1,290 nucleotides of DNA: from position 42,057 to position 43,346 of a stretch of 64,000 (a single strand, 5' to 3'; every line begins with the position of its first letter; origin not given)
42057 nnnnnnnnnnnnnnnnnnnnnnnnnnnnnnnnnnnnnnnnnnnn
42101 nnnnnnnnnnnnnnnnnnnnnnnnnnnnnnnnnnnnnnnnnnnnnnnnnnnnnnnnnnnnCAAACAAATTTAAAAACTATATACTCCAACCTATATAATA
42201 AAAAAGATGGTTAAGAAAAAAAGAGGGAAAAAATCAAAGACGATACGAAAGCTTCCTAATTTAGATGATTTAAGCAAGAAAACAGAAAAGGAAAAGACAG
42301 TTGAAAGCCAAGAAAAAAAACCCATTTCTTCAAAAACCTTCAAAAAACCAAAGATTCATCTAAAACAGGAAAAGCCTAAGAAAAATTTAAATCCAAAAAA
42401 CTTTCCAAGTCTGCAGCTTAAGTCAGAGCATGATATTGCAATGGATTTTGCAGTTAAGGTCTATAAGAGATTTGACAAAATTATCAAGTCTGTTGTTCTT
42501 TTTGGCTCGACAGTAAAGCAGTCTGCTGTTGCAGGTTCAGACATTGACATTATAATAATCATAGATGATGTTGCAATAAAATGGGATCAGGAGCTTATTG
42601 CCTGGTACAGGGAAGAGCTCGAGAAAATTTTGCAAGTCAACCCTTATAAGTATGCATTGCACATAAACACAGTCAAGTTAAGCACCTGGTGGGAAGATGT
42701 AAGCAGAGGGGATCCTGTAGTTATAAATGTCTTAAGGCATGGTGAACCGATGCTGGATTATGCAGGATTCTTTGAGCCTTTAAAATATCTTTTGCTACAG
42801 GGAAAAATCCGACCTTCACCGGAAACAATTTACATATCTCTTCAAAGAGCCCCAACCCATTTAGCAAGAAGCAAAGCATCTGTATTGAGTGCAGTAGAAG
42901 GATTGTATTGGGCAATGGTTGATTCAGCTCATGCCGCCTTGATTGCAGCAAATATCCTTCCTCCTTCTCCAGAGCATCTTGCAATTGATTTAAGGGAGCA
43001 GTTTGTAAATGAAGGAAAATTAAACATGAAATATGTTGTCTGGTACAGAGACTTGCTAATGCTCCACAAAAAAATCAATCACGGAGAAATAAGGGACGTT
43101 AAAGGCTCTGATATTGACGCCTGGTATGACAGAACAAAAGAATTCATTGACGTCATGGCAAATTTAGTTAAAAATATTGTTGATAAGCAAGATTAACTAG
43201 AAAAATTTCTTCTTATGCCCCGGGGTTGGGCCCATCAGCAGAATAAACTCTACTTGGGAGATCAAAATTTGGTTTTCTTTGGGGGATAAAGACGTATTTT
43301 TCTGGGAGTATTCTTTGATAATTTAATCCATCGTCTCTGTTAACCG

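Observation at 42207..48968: Paralogous Pol-beta-type nucleotidyltransferases ~5 kb apart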

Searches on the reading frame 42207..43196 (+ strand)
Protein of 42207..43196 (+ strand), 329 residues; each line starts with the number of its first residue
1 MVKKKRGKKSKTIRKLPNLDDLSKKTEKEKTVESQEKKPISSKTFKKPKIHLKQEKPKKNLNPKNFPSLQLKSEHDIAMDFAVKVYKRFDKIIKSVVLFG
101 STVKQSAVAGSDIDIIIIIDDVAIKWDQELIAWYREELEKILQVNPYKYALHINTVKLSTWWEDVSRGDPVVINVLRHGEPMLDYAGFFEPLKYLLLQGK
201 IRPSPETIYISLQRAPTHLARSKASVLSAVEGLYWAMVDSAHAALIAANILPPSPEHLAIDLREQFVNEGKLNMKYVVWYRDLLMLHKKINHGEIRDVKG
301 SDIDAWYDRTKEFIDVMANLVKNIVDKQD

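Call 4: search_protein_families(library=pfam, proteins=[window:42207-43196:+], max_evalue=1)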
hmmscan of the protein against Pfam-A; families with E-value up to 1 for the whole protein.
window:42207-43196:+ (329 aa): 4 families
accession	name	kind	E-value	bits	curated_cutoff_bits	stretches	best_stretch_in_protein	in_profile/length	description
PF01909.29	NTP_transf_2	-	4.8e-08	33.7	21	1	87-146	9-69/93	Nucleotidyltransferase domain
PF18765.7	Polbeta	-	5.8e-07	30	26.9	1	91-141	11-58/93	Polymerase beta, Nucleotidyltransferase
PF22600.2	MTPAP-like_central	-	0.005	17.4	27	1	87-124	31-70/139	Poly(A) RNA polymerase, mitochondrial-like, central palm domain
PF14490.11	HHH_RecD2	-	0.097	13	27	0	129-157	24-52/92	ATP-dependent RecD2 DNA helicase HHH domain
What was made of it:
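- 42207..43196 (+): Gene A, 329 aa: short MNT-HEPN fusion protein (A-like subfamily). Pfam NTP_transf_2 at 33.7 bits (call 4).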

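Call 5: search_protein_families(library=ncbifam, proteins=[window:42207-43196:+], max_evalue=1)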
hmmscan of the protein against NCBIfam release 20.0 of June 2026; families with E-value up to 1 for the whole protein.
window:42207-43196:+ (329 aa): 3 families
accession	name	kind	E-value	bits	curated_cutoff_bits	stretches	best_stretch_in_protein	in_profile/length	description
NF047752.1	MntA_antitoxin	equivalog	3e-05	23.9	60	1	93-142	7-53/106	type VII toxin-antitoxin system MntA family adenylyltransferase antitoxin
NF012212.1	ANT_9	subfamily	0.0028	17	340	1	85-122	13-50/249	aminoglycoside nucleotidyltransferase ANT(9)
NF051895.1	anti_phage_HalB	equivalog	0.052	13.1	190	1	96-124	2-30/211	anti-phage Hailong system nucleotidyltransferase HalB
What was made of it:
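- Closest known: HalB of the Hailong anti-phage system. Different: The NCBIfam HalB model scores 13-17 bits against a cut-off of 190 (call 5), and there is no HalA-like neighbour.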

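Call 6: search_solved_structures(query=window:42207-43196:+, max_evalue=10, show_alignments=2)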
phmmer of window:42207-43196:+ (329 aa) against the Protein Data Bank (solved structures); distinct sequences matched with E-value up to 10: 2.
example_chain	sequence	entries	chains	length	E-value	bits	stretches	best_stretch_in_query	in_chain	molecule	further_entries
9e71_BW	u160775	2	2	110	0.1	15.2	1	14-94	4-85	SSU ribosomal protein S25E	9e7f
9sn7_A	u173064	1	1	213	1.1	11.8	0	116-146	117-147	glutathione transferase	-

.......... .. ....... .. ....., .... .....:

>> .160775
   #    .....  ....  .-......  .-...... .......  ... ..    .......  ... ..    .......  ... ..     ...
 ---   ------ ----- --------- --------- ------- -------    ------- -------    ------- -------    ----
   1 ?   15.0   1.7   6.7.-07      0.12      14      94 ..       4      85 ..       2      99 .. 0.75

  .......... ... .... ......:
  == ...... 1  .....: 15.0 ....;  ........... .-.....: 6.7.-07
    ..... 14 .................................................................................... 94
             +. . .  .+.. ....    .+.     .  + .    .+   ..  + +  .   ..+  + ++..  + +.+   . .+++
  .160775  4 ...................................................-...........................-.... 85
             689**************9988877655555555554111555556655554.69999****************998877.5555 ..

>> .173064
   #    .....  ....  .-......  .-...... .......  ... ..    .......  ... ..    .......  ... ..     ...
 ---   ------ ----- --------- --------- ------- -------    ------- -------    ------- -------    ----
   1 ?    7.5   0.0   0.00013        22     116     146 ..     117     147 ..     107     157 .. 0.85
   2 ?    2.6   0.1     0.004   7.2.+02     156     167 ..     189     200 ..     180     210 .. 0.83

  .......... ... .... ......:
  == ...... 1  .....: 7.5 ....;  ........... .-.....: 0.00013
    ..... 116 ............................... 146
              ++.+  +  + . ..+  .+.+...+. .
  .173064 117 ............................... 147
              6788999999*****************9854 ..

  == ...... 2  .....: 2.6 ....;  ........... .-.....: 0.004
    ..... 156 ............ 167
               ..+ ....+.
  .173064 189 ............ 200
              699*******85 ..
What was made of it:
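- Tried and rejected: The match (E 0.1; call 6) is low-complexity Lys-rich similarity and was dismissed.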

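Call 8: find_homologous_proteins(query=window:42207-43196:+)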
Query window:42207-43196:+ (329 aa): 4057 proteins with E <= 0.001 among 6186 candidates; the best 120 are listed.
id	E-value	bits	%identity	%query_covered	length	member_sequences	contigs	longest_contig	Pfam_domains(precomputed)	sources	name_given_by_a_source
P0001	1.3e-171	588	83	97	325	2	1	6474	PF18765.8,PF01909.30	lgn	-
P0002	3.2e-144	498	78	81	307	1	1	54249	PF18765.8,PF01909.30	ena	-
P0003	8.4e-141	487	68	100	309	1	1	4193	PF18765.8,PF01909.30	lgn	-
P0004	6.6e-139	481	66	100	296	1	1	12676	PF18765.8,PF01909.30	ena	-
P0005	1.1e-138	480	76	81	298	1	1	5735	PF18765.8,PF01909.30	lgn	-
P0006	1.3e-138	480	75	81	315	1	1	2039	PF18765.8,PF01909.30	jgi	jgi:predicted nucleotidyltransferase/uncharacterized protein (UPF0332 family)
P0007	2.4e-138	479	79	80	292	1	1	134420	PF18765.8,PF01909.30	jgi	jgi:predicted nucleotidyltransferase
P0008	2.7e-138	479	75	83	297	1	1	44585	PF18765.8,PF01909.30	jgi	jgi:predicted nucleotidyltransferase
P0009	2.9e-138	479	72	90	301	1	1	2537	PF18765.8,PF01909.30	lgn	-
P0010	3.9e-138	478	78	80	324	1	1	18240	PF18765.8,PF01909.30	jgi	jgi:predicted nucleotidyltransferase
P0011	3.3e-137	475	77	81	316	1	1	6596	PF18765.8,PF01909.30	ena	-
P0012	3.3e-137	475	69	92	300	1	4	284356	PF18765.8,PF01909.30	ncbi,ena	ncbi:MAG: nucleotidyltransferase domain-containing protein [Nanoarchaeota archaeon]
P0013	4.9e-137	475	75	81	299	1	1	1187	PF18765.8,PF01909.30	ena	-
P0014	1.5e-136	473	70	92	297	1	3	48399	PF18765.8,PF01909.30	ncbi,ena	ncbi:MAG: nucleotidyltransferase domain-containing protein [Nanoarchaeota archaeon]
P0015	1.7e-136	473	71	92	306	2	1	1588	PF18765.8,PF01909.30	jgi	-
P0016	1.9e-136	473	76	79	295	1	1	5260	PF18765.8,PF01909.30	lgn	-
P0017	2.0e-136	473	74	81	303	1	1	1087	PF18765.8,PF01909.30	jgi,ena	-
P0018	2.3e-136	472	74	81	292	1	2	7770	PF18765.8,PF01909.30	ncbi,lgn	-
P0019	2.7e-136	472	68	92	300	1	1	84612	PF18765.8,PF01909.30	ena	-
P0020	3.0e-136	472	68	92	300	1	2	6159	PF18765.8,PF01909.30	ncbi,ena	-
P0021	4.3e-136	472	70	92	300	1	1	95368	PF18765.8,PF01909.30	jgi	jgi:predicted nucleotidyltransferase/uncharacterized protein (UPF0332 family)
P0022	8.1e-136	471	75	85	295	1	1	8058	PF18765.8,PF01909.30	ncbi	-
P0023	1.6e-135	470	76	81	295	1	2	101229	PF18765.8,PF01909.30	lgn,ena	-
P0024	2.1e-135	469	75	81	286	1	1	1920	PF18765.8,PF01909.30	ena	-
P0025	2.8e-135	469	72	87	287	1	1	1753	PF18765.8,PF01909.30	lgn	-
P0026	4.4e-135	468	73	81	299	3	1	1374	PF18765.8,PF01909.30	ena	-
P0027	5.1e-135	468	76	80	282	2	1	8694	PF18765.8,PF01909.30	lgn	-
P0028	5.3e-135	468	77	79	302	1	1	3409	PF18765.8,PF01909.30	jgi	-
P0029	8.3e-135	467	72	83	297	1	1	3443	PF18765.8,PF01909.30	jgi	jgi:predicted nucleotidyltransferase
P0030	1.0e-134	467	76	80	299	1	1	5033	PF18765.8,PF01909.30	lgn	-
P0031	1.1e-134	467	74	82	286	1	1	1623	PF18765.8,PF01909.30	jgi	-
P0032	1.1e-134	467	74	81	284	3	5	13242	PF18765.8,PF01909.30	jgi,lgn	-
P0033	1.5e-134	466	76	80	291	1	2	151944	PF18765.8,PF01909.30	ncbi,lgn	-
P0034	1.6e-134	466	74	81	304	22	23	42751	PF18765.8,PF01909.30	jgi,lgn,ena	-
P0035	2.4e-134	466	74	81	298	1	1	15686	PF18765.8,PF01909.30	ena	-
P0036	1.3e-133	463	74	79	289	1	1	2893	PF18765.8,PF01909.30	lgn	-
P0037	1.6e-133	463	73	81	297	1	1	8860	PF18765.8,PF01909.30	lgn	-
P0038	1.6e-133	463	75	79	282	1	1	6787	PF18765.8,PF01909.30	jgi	-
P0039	2.6e-133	462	72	83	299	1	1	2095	PF18765.8,PF01909.30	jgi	jgi:predicted nucleotidyltransferase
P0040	3.9e-133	462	70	87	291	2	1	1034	PF18765.8,PF01909.30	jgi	-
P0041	4.8e-133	462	73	82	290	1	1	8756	PF18765.8,PF01909.30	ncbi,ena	-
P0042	5.1e-133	461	74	81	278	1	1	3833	PF18765.8,PF01909.30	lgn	-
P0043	8.8e-133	461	73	81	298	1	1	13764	PF18765.8,PF01909.30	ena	-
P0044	9.1e-133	461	73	81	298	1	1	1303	PF18765.8,PF01909.30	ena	-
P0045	1.1e-132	460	70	83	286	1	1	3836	PF18765.8,PF01909.30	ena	-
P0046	1.1e-132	460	73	81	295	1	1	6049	PF18765.8,PF01909.30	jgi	-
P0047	1.1e-132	460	72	79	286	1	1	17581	PF18765.8,PF01909.30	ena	-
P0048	1.2e-132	460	72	82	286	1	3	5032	PF18765.8,PF01909.30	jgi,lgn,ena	-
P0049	1.4e-132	460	74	79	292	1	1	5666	PF18765.8,PF01909.30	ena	-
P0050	1.5e-132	460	67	88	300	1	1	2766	PF18765.8,PF01909.30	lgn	-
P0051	1.6e-132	460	73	79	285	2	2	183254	PF18765.8,PF01909.30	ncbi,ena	-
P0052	2.3e-132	459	73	79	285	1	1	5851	PF18765.8,PF01909.30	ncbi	-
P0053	2.4e-132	459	72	81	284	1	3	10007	PF18765.8,PF01909.30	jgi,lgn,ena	-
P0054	2.9e-132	459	72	81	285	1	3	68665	PF18765.8,PF01909.30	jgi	-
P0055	3.5e-132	459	72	81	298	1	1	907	PF18765.8,PF01909.30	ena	-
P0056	3.7e-132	459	73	80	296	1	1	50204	PF18765.8,PF01909.30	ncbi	-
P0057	3.7e-132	459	71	81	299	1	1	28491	PF18765.8,PF01909.30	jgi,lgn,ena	-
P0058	4.4e-132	458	72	79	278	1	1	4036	PF18765.8,PF01909.30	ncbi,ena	ncbi:MAG: nucleotidyltransferase domain-containing protein [Nanoarchaeota archaeon]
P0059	4.5e-132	458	72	79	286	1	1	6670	PF18765.8,PF01909.30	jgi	-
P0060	4.9e-132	458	74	80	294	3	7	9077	PF18765.8,PF01909.30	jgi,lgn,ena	-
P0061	4.9e-132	458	72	79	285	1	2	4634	PF18765.8,PF01909.30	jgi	-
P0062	7.0e-132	458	73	80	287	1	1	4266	PF18765.8,PF01909.30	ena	-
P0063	9.3e-132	457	70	83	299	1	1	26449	PF18765.8,PF01909.30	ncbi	-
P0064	1.0e-131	457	71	81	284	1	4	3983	PF18765.8,PF01909.30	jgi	jgi:predicted nucleotidyltransferase/uncharacterized protein (UPF0332 family)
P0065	1.2e-131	457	71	81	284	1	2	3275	PF18765.8,PF01909.30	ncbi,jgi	jgi:predicted nucleotidyltransferase/uncharacterized protein (UPF0332 family)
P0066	1.4e-131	457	70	81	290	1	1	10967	PF18765.8,PF01909.30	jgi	-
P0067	1.7e-131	456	70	83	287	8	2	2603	PF18765.8,PF01909.30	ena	-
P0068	2.2e-131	456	72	80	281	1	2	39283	PF18765.8,PF01909.30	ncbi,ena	ncbi:MAG: nucleotidyltransferase domain-containing protein, partial [Nanoarchaeota archaeon]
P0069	2.2e-131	456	72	80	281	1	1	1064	PF18765.8,PF01909.30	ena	-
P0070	2.3e-131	456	71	82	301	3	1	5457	PF18765.8,PF01909.30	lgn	-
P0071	2.7e-131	456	71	81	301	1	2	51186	PF18765.8,PF01909.30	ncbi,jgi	-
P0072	3.0e-131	456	71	81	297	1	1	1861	PF18765.8,PF01909.30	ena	-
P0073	3.7e-131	455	71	82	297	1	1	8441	PF18765.8,PF01909.30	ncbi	-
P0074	4.8e-131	455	72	79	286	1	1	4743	PF18765.8,PF01909.30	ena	-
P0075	4.9e-131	455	72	81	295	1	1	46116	PF18765.8,PF01909.30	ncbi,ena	-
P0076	5.1e-131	455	70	84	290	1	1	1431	PF18765.8,PF01909.30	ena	-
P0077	6.4e-131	455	70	83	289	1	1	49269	PF18765.8,PF01909.30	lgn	-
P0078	6.8e-131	454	72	81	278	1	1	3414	PF18765.8,PF01909.30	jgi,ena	-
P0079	7.2e-131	454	70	81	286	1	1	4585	PF18765.8,PF01909.30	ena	-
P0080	9.4e-131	454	72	79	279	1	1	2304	PF18765.8,PF01909.30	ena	-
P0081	1.0e-130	454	71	82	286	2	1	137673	PF18765.8,PF01909.30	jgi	-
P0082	1.1e-130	454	72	79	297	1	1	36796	PF18765.8,PF01909.30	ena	-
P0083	1.3e-130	454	71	86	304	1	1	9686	PF18765.8,PF01909.30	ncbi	ncbi:hypothetical protein ES703_13007 [subsurface metagenome]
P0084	1.3e-130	454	71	81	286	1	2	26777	PF18765.8,PF01909.30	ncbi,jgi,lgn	-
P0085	1.3e-130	454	72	79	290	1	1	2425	PF18765.8,PF01909.30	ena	-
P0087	1.3e-130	454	72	79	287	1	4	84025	PF18765.8,PF01909.30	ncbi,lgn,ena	ncbi:MAG: nucleotidyltransferase domain-containing protein [Nanoarchaeota archaeon]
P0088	1.4e-130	453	69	81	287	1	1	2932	PF18765.8,PF01909.30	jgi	jgi:predicted nucleotidyltransferase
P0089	1.5e-130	453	73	79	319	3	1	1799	PF18765.8,PF01909.30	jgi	-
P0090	1.7e-130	453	74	80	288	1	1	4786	PF18765.8,PF01909.30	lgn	-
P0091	2.1e-130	453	72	80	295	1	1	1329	PF18765.8,PF01909.30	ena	-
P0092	2.1e-130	453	71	81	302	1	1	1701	PF18765.8,PF01909.30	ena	-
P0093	2.2e-130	453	69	88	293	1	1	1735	PF18765.8,PF01909.30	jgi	-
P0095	2.9e-130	452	71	79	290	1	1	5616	PF18765.8,PF01909.30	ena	-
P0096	3.0e-130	452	73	81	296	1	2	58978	PF18765.8,PF01909.30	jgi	-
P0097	3.2e-130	452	71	79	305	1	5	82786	PF18765.8,PF01909.30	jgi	jgi:predicted nucleotidyltransferase/uncharacterized protein (UPF0332 family)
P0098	4.0e-130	452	72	81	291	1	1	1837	PF18765.8,PF01909.30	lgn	-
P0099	4.1e-130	452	72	80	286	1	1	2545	PF18765.8,PF01909.30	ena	-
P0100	4.1e-130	452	71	81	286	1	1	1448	PF18765.8,PF01909.30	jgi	-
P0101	4.3e-130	452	70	85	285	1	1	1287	PF18765.8,PF01909.30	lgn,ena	-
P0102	4.5e-130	452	71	79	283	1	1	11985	PF18765.8,PF01909.30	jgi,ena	-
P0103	4.7e-130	452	71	81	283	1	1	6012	PF18765.8,PF01909.30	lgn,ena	-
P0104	4.7e-130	452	72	79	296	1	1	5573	PF18765.8,PF01909.30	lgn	-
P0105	4.9e-130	452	73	80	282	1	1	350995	PF18765.8,PF01909.30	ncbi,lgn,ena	-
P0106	5.3e-130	452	74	78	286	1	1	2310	PF18765.8,PF01909.30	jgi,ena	-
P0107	5.5e-130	451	66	92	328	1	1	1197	PF18765.8,PF01909.30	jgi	jgi:predicted nucleotidyltransferase/uncharacterized protein (UPF0332 family)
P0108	6.3e-130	451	72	81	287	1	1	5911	PF18765.8,PF01909.30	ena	-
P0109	6.3e-130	451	73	79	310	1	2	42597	PF18765.8,PF01909.30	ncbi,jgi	-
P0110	6.5e-130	451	71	81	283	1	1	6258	PF18765.8,PF01909.30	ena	-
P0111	7.1e-130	451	73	80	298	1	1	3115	PF18765.8,PF01909.30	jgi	jgi:predicted nucleotidyltransferase/uncharacterized protein (UPF0332 family)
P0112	8.1e-130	451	69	85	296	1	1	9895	PF18765.8,PF01909.30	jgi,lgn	-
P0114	8.8e-130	451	70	79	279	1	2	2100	PF18765.8,PF01909.30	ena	-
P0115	9.4e-130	451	74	80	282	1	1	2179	PF18765.8,PF01909.30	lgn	-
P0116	9.9e-130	451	72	79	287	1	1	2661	PF18765.8,PF01909.30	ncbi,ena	-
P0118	1.1e-129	450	70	82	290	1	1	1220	PF18765.8,PF01909.30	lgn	-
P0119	1.2e-129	450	69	83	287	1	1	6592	PF18765.8,PF01909.30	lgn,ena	-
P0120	1.2e-129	450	72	81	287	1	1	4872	PF18765.8,PF01909.30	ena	-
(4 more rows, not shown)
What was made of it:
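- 42207..43196 (+): 4057 homologs, the best 120 at 66-83% identity, all named ones from Nanoarchaeota/Pacearchaeota MAGs (call 8).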

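Call 23: find_related_loci(query=A2, collection=genome_contigs, flank=10000)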
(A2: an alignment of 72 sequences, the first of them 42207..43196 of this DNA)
Query A2 (329 aa) in genome_contigs; peptide patterns used: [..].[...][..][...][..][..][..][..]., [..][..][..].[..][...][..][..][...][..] (x = any residue, [..] = any of these).
600 stretches matched a pattern (row limit reached: there are more); 561 encode a relative of the query (tblastn E <= 1e-3); the best 80 are kept; 80 distinct loci.
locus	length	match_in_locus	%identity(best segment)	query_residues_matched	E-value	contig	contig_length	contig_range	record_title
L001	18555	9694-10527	66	48-325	1e-130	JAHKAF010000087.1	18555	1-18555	MAG: Nanoarchaeota archaeon isolate Undefined_mixed_planktonic.mb.23 Undefined_mixed_pl.mb.23_k141_1014301, whole genome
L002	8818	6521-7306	74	64-325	2e-128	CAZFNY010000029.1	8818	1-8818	MAG TPA_asm: Candidatus Woesearchaeota archaeon isolate binchicken_co387_150 genome assembly, contig: NODE_10928_length_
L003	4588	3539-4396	68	49-327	3e-128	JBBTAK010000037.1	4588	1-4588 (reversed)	MAG: Nanoarchaeota archaeon isolate H43-bin094_1 H43_bin094_1_000000000037, whole genome shotgun sequence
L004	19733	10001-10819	70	54-326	1e-126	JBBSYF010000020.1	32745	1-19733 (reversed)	MAG: Nanoarchaeota archaeon isolate H52-bin004_1 H52_bin004_1_000000000020, whole genome shotgun sequence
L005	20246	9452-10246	71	61-325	1e-125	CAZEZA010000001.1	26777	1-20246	MAG TPA_asm: Candidatus Woesearchaeota archaeon isolate binchicken_co116_288 genome assembly, contig: NODE_1640_length_2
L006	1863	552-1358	71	58-326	3e-134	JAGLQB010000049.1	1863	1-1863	MAG: Candidatus Pacearchaeota archaeon isolate RS_8_33 ROV157_8.bin.33.fa_49, whole genome shotgun sequence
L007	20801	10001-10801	70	62-328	7e-125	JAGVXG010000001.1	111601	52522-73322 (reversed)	Candidatus Pacearchaeota archaeon isolate RIFCSPHIGHO2_12_FULL_34_15 rifcsphigho2_12_scaffold_185, whole genome shotgun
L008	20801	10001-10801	70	63-329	1e-124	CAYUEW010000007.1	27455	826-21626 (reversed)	MAG TPA_asm: Candidatus Woesearchaeota archaeon isolate SRP104257_co1_113 genome assembly, contig: NODE_814_length_27455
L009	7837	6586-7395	68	57-326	1e-124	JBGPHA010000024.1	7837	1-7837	MAG: Candidatus Nanoarchaeia archaeon isolate OBJ_0618_7090110_37 k141_9283053_length_7837_cov_10.0000, whole genome sho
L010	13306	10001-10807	64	58-326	4e-124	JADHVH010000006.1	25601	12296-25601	MAG: Candidatus Pacearchaeota archaeon isolate BS150m-G67 BS-150m-C1614, whole genome shotgun sequence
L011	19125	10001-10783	74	66-326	4e-123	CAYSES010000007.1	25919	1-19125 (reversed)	MAG TPA_asm: Candidatus Woesearchaeota archaeon isolate binchicken_co150_92 genome assembly, contig: NODE_4001_length_25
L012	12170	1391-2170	69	67-326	5e-120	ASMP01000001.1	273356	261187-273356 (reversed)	Nanoarchaeota archaeon SCGC AAA011-D5 A11D05DRAFT_contig_0_0.1_C, whole genome shotgun sequence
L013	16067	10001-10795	70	64-328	1e-122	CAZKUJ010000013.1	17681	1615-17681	MAG TPA_asm: Candidatus Woesearchaeota archaeon isolate SRP178699_co1_465 genome assembly, contig: NODE_3972_length_1768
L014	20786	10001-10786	70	64-325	2e-122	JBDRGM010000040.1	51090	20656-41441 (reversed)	MAG: archaeon isolate MEGAHIT-group-1.433 k141_1634047, whole genome shotgun sequence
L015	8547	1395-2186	71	65-328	4e-122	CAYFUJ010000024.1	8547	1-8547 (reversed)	MAG TPA_asm: Candidatus Woesearchaeota archaeon isolate ERP108616_co1_155 genome assembly, contig: k119_1496908, whole g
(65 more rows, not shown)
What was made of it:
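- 42207..43196 (+): Orthologs found in at least 561 species genomes (call 23).
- On Type VII toxin-antitoxin HepT/MntA: At least 561 species genomes (call 23).
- Core-gene behaviour: at least 561 species genomes (call 23).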
